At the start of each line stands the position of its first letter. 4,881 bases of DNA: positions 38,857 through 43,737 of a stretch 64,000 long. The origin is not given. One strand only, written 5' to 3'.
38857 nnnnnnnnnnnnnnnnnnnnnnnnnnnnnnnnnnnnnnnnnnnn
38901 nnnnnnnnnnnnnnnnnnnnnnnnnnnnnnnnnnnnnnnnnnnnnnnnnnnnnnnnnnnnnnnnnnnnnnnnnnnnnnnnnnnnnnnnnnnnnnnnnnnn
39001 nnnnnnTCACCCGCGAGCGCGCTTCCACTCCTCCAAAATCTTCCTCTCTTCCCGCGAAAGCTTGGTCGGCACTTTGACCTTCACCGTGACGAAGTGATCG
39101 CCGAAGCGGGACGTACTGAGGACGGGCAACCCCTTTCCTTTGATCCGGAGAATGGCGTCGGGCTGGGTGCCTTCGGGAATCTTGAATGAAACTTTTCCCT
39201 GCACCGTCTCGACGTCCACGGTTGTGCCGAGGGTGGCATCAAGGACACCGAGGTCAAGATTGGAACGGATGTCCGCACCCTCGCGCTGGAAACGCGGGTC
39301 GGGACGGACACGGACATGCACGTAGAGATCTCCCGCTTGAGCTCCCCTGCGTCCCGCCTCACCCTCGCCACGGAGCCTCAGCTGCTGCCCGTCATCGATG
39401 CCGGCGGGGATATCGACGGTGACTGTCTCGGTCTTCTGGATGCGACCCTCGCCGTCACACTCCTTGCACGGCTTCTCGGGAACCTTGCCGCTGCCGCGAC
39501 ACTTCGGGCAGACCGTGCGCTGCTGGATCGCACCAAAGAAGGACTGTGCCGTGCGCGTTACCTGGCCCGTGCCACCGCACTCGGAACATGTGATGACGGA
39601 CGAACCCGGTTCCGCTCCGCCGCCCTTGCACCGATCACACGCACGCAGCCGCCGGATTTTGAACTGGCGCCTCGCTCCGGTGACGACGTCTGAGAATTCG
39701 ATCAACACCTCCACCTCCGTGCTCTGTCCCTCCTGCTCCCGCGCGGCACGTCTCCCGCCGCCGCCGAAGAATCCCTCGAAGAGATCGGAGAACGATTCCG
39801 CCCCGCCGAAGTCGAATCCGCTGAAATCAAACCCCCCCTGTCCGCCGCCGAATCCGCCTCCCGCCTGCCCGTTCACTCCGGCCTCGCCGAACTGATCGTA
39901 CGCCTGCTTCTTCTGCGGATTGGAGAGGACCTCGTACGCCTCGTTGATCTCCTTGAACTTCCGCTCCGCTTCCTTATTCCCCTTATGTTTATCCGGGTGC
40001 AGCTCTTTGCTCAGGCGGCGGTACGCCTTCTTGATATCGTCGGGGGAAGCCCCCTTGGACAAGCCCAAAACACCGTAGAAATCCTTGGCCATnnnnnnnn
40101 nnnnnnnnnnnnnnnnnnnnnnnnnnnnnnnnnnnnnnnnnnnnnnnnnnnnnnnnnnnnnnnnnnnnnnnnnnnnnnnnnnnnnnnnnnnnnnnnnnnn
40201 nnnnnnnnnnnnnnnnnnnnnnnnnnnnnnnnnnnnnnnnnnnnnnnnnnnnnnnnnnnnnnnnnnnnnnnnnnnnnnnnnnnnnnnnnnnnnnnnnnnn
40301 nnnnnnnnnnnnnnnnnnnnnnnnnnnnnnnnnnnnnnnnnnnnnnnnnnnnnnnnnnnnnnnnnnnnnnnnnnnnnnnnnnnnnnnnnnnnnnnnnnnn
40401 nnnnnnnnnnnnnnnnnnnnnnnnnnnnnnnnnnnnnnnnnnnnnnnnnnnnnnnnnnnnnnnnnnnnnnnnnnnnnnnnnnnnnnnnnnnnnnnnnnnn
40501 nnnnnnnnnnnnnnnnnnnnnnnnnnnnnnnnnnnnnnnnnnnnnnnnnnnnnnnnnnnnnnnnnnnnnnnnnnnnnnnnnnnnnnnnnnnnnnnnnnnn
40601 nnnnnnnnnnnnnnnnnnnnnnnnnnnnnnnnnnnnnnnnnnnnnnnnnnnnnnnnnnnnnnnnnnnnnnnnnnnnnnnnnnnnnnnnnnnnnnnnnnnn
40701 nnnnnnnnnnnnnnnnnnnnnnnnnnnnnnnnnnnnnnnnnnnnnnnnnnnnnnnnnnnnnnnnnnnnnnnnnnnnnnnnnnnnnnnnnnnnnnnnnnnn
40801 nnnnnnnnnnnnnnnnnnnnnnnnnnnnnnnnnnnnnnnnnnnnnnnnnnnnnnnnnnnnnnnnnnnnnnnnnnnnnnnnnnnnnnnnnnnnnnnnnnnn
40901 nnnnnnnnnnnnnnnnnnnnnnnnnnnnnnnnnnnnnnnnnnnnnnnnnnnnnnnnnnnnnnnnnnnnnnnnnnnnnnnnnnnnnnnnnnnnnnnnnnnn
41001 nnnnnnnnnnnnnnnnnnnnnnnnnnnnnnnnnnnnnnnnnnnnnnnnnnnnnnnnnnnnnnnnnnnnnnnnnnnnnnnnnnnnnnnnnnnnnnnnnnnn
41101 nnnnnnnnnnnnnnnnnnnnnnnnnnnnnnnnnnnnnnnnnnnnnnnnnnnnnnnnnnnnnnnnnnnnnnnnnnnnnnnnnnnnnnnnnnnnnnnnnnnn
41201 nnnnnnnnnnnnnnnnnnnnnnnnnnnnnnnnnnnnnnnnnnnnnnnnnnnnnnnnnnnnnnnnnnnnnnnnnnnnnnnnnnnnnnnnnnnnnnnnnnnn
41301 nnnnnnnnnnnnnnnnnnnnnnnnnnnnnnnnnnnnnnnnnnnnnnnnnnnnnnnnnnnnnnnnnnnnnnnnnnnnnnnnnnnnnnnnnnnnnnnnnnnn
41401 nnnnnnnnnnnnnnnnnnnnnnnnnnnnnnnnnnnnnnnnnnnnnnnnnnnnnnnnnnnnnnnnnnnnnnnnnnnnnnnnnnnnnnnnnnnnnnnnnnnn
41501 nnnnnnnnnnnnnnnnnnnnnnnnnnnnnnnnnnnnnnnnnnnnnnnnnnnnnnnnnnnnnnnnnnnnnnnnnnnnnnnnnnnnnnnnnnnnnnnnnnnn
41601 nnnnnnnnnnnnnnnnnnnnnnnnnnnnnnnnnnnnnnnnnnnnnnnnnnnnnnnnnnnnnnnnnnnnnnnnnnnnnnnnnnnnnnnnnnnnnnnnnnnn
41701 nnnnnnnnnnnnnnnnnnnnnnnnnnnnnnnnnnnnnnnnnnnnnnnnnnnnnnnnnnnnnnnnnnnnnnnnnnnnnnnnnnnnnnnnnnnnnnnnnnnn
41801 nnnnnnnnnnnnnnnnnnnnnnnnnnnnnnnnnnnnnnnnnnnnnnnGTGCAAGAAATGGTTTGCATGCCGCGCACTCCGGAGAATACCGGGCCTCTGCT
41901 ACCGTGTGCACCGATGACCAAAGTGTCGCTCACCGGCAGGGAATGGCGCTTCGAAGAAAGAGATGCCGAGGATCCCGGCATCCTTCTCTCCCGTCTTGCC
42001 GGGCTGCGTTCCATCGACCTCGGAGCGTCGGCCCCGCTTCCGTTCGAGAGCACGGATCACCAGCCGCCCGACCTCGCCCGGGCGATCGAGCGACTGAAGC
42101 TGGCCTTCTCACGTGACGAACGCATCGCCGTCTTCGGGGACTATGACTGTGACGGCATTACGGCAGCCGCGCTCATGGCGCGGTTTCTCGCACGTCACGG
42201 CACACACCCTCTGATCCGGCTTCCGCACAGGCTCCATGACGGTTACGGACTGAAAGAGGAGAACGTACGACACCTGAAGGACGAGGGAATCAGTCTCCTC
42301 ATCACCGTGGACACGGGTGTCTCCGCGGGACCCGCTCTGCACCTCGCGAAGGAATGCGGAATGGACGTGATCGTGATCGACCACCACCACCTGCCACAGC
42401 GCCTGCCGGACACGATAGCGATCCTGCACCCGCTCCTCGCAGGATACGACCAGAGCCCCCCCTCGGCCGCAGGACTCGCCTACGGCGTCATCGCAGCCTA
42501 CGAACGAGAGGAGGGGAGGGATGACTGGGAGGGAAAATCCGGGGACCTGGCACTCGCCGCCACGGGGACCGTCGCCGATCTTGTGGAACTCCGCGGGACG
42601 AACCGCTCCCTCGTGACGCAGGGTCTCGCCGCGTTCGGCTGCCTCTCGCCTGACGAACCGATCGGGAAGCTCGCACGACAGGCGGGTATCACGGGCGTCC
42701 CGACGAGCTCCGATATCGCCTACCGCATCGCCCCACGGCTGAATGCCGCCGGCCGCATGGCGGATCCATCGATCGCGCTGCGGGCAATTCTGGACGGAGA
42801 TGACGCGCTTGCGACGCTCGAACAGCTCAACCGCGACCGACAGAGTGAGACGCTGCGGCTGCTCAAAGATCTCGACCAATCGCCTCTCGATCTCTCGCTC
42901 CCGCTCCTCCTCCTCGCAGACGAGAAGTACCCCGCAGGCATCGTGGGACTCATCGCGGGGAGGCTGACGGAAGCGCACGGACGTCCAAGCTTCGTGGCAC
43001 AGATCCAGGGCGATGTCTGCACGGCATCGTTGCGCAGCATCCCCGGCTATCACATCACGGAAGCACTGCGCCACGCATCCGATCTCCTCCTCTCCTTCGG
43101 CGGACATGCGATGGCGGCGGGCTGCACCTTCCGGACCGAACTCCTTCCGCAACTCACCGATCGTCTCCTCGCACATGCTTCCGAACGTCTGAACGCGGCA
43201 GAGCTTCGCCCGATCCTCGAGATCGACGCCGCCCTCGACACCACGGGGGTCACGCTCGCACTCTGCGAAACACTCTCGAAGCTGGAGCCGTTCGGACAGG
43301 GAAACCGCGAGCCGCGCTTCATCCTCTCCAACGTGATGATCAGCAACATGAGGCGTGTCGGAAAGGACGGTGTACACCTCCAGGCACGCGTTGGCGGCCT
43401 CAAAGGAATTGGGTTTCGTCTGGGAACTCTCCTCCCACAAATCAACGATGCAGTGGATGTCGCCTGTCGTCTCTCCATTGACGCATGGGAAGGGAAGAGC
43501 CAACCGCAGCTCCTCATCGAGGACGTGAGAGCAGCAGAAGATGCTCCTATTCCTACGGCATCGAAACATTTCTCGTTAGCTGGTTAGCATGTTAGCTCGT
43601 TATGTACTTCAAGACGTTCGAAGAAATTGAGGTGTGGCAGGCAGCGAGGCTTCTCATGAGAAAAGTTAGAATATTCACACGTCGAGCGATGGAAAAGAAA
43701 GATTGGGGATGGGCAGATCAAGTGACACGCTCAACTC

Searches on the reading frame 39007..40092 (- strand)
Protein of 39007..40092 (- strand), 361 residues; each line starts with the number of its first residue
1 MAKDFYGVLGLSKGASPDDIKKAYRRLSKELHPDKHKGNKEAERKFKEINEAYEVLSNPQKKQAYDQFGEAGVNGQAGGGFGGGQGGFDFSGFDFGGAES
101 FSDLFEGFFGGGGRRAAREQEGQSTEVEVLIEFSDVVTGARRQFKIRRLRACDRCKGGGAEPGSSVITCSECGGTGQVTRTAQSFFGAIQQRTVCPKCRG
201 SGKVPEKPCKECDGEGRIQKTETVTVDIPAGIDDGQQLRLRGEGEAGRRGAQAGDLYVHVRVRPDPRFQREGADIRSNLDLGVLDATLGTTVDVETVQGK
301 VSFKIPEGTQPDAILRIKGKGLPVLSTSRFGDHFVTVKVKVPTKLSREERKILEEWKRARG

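Call 71: search_protein_families(library=pfam, proteins=[window:39007-40092:-], max_evalue=0.0001)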
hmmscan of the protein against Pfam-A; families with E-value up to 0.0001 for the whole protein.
window:39007-40092:- (361 aa): 3 families
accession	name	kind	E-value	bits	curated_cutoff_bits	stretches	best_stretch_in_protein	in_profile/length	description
PF01556.23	DnaJ_C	-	4.7e-47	160.3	26.6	1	126-342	2-152/152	DnaJ C terminal domain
PF00226.36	DnaJ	-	8.4e-28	96.7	27.8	1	4-66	1-63/63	DnaJ domain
PF00684.25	DnaJ_CXXCXGXG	-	4.9e-16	59.2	32.7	1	152-216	1-65/65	DnaJ central domain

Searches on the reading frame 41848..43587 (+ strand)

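Call 71: search_protein_families(library=pfam, proteins=[window:41848-43587:+], max_evalue=0.0001)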
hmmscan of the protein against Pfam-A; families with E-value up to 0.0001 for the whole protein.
window:41848-43587:+ (579 aa): 3 families
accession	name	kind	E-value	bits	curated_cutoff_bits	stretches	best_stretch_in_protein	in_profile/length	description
PF17768.7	RecJ_OB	-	2.6e-24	85.8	27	1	459-559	1-107/107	RecJ OB domain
PF01368.27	DHH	-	4.3e-20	72.7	28.1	1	92-238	1-124/125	DHH family, N-terminal domain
PF02272.25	DHHA1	-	1.3e-09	38.9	25.9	1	358-440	10-96/102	DHHA1 domain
